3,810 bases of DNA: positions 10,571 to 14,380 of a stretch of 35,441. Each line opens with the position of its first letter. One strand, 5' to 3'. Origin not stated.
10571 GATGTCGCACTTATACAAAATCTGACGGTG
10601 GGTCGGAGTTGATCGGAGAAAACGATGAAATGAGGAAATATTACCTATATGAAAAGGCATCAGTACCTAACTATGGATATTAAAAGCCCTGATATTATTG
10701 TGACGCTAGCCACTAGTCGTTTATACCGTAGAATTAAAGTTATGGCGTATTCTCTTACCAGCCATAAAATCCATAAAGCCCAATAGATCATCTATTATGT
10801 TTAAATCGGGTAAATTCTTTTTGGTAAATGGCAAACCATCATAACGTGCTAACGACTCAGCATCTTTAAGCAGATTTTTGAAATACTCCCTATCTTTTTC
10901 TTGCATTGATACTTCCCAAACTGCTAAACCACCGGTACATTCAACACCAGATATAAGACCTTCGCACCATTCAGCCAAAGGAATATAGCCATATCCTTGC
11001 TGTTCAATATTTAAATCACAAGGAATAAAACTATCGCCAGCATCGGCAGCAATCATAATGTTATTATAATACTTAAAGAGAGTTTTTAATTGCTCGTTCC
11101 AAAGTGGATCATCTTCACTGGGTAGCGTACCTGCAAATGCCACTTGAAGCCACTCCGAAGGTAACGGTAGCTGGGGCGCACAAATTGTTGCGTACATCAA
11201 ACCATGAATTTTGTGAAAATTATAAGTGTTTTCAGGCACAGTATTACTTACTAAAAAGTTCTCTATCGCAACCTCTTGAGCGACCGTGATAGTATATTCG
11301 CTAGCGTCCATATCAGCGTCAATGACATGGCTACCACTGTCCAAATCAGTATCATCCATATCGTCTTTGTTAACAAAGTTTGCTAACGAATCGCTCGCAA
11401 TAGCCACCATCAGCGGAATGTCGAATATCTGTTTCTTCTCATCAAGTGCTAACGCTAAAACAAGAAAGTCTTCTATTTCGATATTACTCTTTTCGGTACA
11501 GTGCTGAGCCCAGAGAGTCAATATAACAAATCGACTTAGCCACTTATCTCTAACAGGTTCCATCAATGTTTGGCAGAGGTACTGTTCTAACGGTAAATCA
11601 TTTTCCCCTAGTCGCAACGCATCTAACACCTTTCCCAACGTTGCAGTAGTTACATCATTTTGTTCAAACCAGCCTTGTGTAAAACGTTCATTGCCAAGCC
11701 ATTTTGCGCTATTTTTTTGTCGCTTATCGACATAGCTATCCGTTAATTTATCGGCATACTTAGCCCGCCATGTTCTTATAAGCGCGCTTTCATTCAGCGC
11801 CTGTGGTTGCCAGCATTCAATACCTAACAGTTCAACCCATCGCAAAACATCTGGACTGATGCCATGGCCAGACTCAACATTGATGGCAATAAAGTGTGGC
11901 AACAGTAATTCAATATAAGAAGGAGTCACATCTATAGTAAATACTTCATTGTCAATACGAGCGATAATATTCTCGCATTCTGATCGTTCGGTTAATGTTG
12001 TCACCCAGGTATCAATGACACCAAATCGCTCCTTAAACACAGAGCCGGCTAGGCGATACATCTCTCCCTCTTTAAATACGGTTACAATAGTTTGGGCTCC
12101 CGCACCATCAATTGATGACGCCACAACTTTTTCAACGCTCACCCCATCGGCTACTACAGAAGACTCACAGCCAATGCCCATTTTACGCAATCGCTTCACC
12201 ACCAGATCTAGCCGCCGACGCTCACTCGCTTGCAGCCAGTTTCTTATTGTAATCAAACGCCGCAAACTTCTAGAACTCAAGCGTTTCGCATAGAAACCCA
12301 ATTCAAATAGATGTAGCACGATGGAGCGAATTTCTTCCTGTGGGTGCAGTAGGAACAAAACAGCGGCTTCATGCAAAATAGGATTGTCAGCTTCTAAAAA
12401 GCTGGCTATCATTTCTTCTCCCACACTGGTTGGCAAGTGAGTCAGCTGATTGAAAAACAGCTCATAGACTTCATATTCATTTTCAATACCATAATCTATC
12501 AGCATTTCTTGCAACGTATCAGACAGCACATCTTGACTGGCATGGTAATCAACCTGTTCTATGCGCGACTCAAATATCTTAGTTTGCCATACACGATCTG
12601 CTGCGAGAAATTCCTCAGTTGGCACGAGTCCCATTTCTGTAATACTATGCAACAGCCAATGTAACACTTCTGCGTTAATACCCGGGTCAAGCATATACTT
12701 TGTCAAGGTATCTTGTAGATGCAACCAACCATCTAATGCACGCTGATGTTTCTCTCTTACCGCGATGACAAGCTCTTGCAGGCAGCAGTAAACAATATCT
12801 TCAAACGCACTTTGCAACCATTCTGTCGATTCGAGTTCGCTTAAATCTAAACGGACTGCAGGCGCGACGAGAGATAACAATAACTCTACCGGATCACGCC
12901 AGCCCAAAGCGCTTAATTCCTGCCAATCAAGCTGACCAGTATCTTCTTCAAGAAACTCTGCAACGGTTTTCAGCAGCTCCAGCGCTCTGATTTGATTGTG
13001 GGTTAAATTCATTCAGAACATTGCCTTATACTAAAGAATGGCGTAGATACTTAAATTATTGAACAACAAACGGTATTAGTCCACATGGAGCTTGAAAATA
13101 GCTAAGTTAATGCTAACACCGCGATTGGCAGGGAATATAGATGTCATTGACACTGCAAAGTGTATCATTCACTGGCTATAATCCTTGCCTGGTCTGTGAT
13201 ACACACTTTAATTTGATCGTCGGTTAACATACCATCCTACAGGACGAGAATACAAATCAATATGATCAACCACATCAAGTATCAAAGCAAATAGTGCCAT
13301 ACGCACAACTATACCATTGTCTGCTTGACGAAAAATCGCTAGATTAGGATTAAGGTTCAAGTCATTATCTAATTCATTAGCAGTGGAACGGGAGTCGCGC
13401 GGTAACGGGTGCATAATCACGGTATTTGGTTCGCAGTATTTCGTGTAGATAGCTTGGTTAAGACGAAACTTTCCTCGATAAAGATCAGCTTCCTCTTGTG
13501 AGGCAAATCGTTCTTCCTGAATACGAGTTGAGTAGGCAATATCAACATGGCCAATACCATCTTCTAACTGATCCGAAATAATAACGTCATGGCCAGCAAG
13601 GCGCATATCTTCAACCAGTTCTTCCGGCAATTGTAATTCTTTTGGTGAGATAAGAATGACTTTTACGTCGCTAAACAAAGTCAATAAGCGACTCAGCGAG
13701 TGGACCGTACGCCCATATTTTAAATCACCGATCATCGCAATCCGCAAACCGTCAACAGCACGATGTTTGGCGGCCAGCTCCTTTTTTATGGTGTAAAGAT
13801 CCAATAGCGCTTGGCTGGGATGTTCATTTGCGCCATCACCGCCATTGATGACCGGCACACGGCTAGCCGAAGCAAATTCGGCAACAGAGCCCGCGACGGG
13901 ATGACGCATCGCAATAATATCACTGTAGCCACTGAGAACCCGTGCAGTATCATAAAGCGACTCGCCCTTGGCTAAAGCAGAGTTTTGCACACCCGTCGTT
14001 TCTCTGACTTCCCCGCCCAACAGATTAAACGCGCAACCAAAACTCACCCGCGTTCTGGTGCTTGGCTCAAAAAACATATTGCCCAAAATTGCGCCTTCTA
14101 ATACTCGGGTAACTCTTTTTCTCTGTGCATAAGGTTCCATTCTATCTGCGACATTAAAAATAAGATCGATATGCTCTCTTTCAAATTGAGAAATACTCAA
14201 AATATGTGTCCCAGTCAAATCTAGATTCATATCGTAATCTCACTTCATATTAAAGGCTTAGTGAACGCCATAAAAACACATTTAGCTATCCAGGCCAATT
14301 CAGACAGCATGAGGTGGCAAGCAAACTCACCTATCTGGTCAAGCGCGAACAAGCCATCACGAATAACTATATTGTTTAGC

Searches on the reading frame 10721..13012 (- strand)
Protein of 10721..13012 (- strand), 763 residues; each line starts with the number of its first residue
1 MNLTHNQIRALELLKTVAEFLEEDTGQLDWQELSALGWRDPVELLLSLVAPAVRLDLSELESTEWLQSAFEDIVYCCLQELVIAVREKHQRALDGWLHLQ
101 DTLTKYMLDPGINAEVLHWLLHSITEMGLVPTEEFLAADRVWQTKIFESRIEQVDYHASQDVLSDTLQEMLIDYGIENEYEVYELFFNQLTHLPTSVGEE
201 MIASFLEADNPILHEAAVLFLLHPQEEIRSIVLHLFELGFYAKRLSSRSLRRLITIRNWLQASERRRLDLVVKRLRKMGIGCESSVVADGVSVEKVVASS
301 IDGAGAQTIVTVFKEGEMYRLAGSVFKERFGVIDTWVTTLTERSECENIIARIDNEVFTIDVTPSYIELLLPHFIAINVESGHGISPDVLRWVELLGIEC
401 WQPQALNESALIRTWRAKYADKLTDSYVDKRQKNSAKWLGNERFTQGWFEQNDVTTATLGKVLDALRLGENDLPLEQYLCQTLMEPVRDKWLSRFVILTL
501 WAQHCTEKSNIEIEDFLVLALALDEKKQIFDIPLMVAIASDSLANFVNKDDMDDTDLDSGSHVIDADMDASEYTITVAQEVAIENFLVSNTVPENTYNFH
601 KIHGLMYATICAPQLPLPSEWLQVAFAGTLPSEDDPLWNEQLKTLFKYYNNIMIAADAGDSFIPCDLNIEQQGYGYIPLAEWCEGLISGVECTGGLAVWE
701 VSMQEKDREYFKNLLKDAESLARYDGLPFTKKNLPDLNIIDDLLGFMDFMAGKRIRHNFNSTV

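Call 18: search_protein_families(library=pfam, proteins=[window:10721-13012:-], max_evalue=0.0001)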
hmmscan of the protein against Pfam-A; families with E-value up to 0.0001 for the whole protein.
window:10721-13012:- (763 aa): 1 family
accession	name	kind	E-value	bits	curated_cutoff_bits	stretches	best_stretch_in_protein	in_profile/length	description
PF03695.18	UPF0149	-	5.9e-13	49.8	25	1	583-725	3-147/181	Uncharacterised protein family (UPF0149)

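Call 54: search_protein_families(library=ncbifam, proteins=[window:10721-13012:-], max_evalue=0.001)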
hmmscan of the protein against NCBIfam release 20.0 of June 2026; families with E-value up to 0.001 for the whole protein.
window:10721-13012:- (763 aa): 1 family
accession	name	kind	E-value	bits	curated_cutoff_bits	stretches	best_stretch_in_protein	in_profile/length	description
TIGR02292.1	ygfB_yecA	subfamily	4.1e-05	23.3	33.8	1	584-693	6-119/179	UPF0149 family protein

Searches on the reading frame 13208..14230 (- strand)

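Call 18: search_protein_families(library=pfam, proteins=[window:13208-14230:-], max_evalue=0.0001)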
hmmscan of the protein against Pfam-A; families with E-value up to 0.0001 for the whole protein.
window:13208-14230:- (340 aa): 2 families
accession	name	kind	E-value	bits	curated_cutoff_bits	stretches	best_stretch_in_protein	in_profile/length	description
PF02729.26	OTCace_N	-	1.5e-45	155.3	29.9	1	9-149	2-147/148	Aspartate/ornithine carbamoyltransferase, carbamoyl-P binding domain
PF00185.30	OTCace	-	7e-24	85.1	29.4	1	160-316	1-156/157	Aspartate/ornithine carbamoyltransferase, Asp/Orn binding domain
